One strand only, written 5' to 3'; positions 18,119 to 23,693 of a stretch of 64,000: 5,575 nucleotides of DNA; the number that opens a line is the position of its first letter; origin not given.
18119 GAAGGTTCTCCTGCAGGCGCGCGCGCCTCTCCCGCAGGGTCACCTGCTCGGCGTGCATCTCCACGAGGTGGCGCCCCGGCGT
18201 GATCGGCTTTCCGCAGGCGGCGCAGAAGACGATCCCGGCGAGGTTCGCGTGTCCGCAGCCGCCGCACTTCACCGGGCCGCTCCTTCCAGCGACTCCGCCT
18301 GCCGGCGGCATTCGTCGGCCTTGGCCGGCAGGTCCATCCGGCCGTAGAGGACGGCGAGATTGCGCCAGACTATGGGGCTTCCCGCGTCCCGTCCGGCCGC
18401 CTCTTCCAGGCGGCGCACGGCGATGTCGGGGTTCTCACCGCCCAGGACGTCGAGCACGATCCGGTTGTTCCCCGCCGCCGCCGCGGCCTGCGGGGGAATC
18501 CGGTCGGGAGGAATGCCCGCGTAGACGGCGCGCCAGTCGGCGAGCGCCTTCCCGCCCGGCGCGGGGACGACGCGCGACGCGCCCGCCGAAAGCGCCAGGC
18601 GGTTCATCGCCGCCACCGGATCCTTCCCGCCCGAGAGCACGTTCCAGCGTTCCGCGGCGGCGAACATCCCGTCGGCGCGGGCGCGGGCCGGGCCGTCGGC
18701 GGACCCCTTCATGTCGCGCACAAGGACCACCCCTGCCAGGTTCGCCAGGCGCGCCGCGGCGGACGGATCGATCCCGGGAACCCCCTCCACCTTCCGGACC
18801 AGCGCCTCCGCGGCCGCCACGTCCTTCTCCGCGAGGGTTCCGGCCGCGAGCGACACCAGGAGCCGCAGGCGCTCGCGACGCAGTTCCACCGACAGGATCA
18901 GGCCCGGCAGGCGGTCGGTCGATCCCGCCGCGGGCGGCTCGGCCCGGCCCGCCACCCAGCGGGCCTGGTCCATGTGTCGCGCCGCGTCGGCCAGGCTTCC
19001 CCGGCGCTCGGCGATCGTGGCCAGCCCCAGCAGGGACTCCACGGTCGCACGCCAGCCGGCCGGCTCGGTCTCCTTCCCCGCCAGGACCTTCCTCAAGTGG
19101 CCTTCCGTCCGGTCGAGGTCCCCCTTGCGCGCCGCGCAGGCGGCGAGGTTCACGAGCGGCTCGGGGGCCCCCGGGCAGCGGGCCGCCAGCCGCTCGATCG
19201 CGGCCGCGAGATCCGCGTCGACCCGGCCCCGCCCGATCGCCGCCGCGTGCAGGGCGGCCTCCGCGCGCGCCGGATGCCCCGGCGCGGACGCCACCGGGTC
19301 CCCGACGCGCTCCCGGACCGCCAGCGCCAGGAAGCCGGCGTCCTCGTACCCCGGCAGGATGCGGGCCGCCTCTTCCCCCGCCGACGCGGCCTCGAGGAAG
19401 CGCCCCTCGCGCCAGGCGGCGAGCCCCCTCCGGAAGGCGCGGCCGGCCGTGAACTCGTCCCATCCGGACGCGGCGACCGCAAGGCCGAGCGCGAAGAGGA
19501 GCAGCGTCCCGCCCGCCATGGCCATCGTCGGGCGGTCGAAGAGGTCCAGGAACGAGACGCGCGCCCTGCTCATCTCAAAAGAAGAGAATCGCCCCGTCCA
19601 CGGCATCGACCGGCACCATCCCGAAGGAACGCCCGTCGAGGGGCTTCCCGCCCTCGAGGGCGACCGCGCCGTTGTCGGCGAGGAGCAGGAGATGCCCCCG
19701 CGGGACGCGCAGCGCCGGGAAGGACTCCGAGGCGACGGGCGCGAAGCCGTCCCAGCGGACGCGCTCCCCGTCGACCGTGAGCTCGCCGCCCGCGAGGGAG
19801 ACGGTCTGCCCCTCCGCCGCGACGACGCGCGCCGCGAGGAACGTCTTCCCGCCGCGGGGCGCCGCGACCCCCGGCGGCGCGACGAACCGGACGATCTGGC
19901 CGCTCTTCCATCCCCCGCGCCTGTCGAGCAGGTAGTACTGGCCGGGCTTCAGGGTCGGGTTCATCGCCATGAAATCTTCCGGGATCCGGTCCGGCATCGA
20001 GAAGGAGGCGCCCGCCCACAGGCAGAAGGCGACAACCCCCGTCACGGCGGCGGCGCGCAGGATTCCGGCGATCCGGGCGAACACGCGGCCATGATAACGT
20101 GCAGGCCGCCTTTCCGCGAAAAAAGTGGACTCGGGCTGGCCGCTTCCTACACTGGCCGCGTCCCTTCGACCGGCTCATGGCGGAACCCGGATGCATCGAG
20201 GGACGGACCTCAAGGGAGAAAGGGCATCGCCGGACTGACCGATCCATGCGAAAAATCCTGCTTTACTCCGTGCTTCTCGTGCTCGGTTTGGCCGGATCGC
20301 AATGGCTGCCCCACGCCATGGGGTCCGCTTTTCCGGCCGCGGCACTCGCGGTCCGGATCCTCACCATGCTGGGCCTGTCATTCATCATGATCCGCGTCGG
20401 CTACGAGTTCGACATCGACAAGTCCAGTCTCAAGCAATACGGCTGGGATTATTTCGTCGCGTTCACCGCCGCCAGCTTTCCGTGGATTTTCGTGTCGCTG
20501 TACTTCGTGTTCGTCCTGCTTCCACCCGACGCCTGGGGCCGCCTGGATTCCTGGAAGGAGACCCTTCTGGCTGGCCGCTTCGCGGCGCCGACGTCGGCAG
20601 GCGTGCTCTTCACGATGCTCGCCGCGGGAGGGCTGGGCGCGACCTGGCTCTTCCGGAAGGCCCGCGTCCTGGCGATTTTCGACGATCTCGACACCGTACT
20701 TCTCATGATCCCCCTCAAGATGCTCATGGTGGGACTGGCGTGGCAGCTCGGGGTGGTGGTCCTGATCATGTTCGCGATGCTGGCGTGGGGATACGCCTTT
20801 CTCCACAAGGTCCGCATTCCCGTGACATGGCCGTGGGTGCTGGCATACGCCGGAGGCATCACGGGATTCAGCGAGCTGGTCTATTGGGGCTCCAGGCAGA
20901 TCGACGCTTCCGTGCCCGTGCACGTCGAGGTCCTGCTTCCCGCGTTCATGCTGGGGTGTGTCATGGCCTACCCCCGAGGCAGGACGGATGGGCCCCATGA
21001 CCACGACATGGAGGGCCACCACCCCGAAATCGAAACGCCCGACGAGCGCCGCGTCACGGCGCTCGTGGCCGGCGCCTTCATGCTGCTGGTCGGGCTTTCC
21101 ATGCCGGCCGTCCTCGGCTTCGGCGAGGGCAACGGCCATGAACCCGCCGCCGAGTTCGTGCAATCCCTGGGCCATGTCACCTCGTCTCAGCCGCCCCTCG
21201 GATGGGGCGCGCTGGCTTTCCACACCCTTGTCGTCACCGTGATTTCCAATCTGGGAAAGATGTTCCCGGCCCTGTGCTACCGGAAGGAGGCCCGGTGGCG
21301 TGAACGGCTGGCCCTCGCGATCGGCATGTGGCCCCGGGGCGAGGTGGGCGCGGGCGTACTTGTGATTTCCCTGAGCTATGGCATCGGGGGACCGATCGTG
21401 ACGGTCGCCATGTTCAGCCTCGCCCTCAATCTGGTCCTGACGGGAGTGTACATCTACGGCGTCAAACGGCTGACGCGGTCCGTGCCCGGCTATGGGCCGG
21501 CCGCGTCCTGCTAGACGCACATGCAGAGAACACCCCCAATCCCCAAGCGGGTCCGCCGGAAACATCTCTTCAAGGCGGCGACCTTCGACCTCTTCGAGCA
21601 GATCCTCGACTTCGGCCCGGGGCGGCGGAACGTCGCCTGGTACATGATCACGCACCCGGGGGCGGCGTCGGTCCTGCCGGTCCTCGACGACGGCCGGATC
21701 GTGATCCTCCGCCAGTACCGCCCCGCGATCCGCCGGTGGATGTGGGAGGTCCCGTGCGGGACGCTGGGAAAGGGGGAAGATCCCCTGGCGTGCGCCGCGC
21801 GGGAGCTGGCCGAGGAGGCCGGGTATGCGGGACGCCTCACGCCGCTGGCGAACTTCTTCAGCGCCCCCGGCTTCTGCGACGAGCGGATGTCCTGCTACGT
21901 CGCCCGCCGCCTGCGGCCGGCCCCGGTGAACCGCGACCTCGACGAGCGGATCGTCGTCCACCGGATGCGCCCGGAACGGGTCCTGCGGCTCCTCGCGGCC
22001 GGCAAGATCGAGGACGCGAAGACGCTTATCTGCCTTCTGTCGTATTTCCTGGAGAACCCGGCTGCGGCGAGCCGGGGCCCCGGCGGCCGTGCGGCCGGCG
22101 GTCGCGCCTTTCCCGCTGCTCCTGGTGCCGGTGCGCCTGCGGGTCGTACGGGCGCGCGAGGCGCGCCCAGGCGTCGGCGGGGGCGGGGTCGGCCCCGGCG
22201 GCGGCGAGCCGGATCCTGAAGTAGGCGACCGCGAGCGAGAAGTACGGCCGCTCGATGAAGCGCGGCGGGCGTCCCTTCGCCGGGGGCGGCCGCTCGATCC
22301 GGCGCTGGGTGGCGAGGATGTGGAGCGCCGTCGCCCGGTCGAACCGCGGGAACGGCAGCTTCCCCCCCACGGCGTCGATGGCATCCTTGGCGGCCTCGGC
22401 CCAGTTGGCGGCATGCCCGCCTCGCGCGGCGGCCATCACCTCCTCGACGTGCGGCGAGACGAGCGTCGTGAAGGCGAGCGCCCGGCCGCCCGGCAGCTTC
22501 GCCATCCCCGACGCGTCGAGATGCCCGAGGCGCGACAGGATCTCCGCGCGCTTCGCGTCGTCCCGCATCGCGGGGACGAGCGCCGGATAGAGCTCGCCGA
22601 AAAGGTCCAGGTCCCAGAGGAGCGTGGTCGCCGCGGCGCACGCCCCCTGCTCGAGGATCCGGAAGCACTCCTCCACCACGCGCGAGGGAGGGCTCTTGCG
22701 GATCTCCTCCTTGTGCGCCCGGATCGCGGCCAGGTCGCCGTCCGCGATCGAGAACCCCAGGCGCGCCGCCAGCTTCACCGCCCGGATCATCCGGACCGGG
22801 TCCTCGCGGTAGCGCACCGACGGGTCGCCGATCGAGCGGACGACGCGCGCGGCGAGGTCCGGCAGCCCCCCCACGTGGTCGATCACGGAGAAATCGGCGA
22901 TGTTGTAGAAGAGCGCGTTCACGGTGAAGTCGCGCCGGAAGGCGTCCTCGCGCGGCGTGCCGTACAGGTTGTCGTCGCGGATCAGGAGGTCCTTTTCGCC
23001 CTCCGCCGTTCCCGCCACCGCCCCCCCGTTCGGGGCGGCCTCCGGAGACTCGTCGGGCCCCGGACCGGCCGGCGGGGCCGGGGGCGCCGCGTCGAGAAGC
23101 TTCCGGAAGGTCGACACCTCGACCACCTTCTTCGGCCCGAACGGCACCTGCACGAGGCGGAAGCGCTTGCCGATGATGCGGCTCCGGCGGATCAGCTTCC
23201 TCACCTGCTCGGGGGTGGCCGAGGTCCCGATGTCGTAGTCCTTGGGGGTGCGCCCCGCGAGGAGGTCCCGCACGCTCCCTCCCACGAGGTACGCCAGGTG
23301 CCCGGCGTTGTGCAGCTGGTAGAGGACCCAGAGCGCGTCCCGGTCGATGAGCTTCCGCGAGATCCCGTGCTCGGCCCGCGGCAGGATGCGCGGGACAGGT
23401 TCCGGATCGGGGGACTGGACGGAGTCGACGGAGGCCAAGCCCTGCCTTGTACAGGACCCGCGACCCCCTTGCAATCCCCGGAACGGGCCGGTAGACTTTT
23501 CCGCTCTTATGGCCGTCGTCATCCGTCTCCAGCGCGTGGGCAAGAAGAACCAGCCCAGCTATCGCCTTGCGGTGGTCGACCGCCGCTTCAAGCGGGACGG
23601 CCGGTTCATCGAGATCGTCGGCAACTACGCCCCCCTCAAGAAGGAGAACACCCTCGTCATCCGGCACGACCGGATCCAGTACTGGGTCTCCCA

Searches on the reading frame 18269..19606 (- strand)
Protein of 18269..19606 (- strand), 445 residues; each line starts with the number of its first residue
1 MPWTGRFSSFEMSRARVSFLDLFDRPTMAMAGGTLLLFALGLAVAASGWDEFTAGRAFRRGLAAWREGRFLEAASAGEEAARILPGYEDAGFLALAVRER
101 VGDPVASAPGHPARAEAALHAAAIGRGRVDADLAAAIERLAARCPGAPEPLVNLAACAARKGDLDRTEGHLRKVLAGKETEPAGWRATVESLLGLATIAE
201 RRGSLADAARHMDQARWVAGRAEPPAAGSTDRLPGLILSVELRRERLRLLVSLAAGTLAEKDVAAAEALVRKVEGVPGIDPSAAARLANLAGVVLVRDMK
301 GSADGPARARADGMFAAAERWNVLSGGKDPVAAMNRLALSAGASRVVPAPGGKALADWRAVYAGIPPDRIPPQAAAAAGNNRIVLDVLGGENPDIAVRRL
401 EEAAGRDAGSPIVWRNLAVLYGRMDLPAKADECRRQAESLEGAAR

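Call 28: search_protein_families(library=pfam, proteins=[window:18269-19606:-], max_evalue=0.0001)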
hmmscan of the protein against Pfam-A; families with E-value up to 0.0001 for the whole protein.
window:18269-19606:- (445 aa): 1 family
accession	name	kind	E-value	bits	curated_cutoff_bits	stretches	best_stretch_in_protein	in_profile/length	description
PF07719.23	TPR_2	-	2.5e-05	24.5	27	0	58-86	5-33/34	Tetratricopeptide repeat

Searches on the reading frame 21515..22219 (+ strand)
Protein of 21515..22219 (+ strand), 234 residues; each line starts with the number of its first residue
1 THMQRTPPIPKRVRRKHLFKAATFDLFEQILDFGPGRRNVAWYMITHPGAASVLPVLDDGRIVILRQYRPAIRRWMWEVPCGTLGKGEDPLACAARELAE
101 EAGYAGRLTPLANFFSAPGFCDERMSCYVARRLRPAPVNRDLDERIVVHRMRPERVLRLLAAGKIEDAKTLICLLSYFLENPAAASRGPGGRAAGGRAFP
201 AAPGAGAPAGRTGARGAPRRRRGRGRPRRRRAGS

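Call 28: search_protein_families(library=pfam, proteins=[window:21515-22219:+], max_evalue=0.0001)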
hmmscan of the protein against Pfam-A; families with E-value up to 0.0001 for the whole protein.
window:21515-22219:+ (234 aa): 1 family
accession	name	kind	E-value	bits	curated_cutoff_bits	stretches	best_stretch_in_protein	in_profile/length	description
PF00293.34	NUDIX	-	4.3e-14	53.1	21.1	1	47-162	2-122/134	NUDIX domain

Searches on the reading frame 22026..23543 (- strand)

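Call 28: search_protein_families(library=pfam, proteins=[window:22026-23543:-], max_evalue=0.0001)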
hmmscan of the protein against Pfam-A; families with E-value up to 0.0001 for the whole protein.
window:22026-23543:- (505 aa): 3 families
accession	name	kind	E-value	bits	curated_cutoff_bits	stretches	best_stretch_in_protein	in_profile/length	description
PF01743.26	PolyA_pol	-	3.8e-30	105.2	23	1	84-236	1-126/126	Poly A polymerase head domain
PF12627.12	PolyA_pol_RNAbd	-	2.5e-10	40.4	22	1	263-323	1-61/64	Probable RNA and SrmB- binding site of polymerase A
PF12626.12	PolyA_pol_arg_C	-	1.3e-05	25.6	22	1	381-485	9-111/119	Polymerase A arginine-rich C-terminus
